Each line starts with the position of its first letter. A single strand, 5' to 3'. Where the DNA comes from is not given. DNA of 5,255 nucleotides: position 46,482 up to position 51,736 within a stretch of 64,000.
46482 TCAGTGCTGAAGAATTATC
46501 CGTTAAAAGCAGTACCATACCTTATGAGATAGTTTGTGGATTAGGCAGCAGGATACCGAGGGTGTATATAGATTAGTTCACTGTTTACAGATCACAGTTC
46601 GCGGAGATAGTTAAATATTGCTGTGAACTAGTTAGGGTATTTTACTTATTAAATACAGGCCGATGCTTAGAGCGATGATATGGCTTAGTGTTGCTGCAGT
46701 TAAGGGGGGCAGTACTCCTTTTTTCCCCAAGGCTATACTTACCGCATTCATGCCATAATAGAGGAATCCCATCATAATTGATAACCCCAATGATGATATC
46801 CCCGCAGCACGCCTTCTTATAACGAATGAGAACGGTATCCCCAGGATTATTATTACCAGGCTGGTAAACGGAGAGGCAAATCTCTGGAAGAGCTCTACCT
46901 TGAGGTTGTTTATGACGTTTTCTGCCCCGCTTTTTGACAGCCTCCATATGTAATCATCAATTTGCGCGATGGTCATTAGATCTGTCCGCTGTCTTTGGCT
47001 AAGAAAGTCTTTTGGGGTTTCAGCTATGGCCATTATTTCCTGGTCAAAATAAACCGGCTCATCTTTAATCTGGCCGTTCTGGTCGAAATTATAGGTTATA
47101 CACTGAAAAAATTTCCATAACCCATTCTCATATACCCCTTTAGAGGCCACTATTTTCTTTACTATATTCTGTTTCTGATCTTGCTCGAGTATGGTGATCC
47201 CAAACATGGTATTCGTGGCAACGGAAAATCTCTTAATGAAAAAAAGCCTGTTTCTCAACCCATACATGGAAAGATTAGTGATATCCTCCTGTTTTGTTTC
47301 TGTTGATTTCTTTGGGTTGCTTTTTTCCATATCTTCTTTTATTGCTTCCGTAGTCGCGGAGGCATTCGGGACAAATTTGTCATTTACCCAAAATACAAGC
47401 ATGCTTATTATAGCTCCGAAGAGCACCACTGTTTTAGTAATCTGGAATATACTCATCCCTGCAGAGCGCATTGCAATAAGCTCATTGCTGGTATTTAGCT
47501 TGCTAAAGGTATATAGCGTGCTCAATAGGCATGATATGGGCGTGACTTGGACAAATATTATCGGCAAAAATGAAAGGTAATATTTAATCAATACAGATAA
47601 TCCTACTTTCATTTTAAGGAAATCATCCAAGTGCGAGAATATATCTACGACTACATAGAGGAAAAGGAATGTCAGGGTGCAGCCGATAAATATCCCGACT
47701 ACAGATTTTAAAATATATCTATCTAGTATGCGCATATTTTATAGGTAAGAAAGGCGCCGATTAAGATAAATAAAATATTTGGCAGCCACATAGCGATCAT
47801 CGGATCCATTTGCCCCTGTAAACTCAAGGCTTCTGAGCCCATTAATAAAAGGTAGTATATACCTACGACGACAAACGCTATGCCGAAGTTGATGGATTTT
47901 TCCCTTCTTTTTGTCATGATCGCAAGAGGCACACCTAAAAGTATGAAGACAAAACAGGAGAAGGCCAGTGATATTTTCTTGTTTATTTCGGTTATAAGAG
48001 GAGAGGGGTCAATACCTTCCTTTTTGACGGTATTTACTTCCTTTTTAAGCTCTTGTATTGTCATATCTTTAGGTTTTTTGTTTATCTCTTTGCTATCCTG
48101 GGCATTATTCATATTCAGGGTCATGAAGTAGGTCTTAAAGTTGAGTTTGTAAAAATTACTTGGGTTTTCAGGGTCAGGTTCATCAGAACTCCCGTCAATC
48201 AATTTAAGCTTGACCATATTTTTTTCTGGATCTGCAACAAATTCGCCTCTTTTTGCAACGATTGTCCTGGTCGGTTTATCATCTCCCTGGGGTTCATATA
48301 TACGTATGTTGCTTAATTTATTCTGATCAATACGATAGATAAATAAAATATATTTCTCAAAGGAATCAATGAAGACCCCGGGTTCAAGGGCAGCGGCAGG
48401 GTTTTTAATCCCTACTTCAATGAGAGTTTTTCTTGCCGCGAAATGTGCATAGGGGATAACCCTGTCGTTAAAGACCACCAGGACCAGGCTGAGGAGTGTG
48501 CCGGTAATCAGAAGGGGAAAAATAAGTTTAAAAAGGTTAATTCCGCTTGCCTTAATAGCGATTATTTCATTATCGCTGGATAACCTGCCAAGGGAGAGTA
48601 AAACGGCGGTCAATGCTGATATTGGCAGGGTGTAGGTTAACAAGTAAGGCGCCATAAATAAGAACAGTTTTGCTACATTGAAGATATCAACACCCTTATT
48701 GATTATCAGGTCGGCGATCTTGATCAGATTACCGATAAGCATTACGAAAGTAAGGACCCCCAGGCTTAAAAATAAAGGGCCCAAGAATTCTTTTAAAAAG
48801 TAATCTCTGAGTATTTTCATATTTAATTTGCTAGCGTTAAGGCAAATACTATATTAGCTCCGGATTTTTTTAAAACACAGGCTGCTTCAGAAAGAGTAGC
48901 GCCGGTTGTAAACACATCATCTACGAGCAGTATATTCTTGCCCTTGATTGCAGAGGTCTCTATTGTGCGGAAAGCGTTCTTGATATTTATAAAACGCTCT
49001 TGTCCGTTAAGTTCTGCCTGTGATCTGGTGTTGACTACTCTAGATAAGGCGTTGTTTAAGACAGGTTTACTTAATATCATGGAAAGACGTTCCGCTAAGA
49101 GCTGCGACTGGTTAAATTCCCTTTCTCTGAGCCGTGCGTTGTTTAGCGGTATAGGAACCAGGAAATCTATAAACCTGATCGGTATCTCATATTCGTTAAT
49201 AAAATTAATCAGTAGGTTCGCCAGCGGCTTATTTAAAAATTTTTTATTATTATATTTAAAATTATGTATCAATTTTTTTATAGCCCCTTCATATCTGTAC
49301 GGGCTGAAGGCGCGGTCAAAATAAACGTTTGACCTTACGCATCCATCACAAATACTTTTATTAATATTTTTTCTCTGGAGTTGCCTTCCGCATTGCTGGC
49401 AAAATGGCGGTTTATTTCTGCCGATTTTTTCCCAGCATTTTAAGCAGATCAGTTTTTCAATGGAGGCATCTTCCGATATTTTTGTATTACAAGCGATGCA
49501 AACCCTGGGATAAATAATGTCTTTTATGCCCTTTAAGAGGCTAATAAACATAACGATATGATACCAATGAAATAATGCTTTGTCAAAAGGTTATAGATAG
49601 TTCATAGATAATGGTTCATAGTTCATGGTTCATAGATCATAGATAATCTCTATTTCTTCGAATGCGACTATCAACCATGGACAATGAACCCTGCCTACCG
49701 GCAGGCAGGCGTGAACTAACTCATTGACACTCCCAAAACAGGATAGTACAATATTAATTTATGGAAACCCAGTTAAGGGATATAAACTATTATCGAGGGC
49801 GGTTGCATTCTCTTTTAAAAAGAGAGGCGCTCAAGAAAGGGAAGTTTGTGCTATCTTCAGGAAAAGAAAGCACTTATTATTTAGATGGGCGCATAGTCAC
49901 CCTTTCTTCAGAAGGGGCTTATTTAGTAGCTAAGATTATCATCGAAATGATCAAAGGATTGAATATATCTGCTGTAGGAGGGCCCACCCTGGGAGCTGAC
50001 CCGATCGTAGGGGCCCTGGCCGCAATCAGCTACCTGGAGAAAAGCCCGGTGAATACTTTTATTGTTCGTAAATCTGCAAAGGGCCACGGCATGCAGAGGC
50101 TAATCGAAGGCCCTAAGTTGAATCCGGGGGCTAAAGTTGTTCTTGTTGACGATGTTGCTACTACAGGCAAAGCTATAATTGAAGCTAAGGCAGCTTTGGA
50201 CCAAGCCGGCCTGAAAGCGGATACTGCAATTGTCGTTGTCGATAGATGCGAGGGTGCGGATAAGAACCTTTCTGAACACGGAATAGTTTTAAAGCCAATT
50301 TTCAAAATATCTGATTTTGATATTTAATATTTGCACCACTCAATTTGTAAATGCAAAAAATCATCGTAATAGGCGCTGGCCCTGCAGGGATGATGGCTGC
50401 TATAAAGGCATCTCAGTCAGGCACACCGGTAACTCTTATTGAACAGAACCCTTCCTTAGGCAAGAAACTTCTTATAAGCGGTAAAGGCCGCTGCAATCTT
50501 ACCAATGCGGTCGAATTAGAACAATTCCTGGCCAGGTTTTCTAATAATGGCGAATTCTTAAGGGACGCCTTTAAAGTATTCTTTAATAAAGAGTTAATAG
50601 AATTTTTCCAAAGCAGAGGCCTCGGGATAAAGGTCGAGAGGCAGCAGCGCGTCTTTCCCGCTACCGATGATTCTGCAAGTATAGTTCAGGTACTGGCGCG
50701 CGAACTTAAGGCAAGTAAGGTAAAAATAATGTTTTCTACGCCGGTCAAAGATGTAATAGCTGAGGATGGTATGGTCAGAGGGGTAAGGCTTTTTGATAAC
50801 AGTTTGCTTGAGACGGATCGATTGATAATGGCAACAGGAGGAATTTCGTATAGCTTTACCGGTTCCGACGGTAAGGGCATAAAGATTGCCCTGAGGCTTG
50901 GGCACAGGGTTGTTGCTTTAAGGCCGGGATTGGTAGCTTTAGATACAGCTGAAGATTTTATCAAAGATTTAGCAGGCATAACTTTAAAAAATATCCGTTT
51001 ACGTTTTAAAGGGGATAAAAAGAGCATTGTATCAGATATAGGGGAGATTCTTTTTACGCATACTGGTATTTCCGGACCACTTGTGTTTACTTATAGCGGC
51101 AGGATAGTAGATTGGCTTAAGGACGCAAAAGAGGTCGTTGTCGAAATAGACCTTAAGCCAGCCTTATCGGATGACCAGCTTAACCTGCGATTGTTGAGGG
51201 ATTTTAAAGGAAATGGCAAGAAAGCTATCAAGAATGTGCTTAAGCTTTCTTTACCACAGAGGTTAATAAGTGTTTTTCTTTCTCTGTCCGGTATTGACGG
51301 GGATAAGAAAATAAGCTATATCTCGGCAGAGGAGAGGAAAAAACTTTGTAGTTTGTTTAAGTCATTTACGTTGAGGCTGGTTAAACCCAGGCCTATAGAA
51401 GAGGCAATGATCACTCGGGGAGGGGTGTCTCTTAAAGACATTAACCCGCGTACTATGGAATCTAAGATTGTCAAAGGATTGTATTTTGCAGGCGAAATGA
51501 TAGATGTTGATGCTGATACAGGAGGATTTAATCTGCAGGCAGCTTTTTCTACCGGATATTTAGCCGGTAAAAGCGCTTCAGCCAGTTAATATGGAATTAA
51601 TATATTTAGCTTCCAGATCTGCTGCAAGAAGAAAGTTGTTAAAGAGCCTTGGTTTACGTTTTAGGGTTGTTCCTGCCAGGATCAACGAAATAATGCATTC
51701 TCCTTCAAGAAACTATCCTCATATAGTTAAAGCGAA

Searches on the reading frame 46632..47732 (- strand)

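Call 26: search_protein_families(library=pfam, proteins=[window:46632-47732:-], max_evalue=0.001)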
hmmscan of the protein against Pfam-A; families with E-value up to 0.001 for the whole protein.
window:46632-47732:- (366 aa): 1 family
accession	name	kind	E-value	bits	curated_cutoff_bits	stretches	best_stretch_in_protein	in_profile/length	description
PF03739.19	LptF_LptG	-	1.3e-79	268.3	27.9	1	5-363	1-352/353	Lipopolysaccharide export system permease LptF/LptG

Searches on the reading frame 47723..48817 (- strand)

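Call 26: search_protein_families(library=pfam, proteins=[window:47723-48817:-], max_evalue=0.001)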
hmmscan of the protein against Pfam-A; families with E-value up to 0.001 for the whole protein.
window:47723-48817:- (364 aa): 1 family
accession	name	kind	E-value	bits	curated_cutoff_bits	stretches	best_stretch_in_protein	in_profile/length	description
PF03739.19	LptF_LptG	-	1.4e-91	307.6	27.9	1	6-359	2-352/353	Lipopolysaccharide export system permease LptF/LptG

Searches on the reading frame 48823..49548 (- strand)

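Call 26: search_protein_families(library=pfam, proteins=[window:48823-49548:-], max_evalue=0.001)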
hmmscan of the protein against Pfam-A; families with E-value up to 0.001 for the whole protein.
window:48823-49548:- (241 aa): 2 families
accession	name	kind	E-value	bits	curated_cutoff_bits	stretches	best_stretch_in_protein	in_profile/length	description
PF18912.6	DZR_2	-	1.1e-10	41.6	27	1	10-70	3-55/56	Double zinc ribbon domain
PF00156.33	Pribosyltran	-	2.1e-07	30.8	26.3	1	159-239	51-123/158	Phosphoribosyl transferase domain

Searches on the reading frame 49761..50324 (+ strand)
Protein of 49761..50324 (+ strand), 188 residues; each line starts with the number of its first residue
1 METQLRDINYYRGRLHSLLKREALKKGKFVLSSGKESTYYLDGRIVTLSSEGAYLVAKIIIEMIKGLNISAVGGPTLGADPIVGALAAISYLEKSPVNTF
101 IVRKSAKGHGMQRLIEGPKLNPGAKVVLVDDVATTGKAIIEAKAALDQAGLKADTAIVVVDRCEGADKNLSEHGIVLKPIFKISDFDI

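Call 26: search_protein_families(library=pfam, proteins=[window:49761-50324:+], max_evalue=0.001)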
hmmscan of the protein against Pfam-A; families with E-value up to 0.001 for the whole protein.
window:49761-50324:+ (188 aa): 1 family
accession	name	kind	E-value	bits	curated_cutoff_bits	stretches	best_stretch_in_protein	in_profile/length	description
PF00156.33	Pribosyltran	-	4e-07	29.9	26.3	1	62-167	21-131/158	Phosphoribosyl transferase domain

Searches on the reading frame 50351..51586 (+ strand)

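Call 26: search_protein_families(library=pfam, proteins=[window:50351-51586:+], max_evalue=0.001)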
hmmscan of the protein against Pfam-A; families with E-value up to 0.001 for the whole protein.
window:50351-51586:+ (412 aa): 11 families
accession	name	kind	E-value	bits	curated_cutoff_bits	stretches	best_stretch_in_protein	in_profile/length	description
PF03486.20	HI0933_like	-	1.2e-85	287.2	50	1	3-407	2-243/244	HI0933-like protein Rossmann domain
PF22780.1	HI0933_like_1st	-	6.7e-38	130.5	27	1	191-353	1-164/165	HI0933-like protein barrel and H2TH domain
PF00890.30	FAD_binding_2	-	4.1e-14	53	20.4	2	4-43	2-41/414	FAD binding domain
PF07992.20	Pyr_redox_2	-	1.3e-12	48.2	26.1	2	3-38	2-38/291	Pyridine nucleotide-disulphide oxidoreductase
PF01134.28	GIDA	-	1.3e-12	47.9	22.1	1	3-164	1-150/391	Glucose inhibited division protein A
PF01266.30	DAO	-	1e-10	42.1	27.9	2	3-37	1-35/353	FAD dependent oxidoreductase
PF12831.13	FAD_oxidored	-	1.6e-10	41.3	27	1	4-151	2-130/416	FAD dependent oxidoreductase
PF00070.33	Pyr_redox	-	2.9e-08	34.5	22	0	3-37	1-35/82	Pyridine nucleotide-disulphide oxidoreductase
PF01946.23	Thi4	-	1.3e-06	28.3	26.2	0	3-41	19-58/235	Thi4 family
PF13738.12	Pyr_redox_3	-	4.3e-06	26.6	30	0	5-35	1-31/305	Pyridine nucleotide-disulphide oxidoreductase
PF13450.12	NAD_binding_8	-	3.4e-05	24.5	21.9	1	6-37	1-32/68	NAD(P)-binding Rossmann-like domain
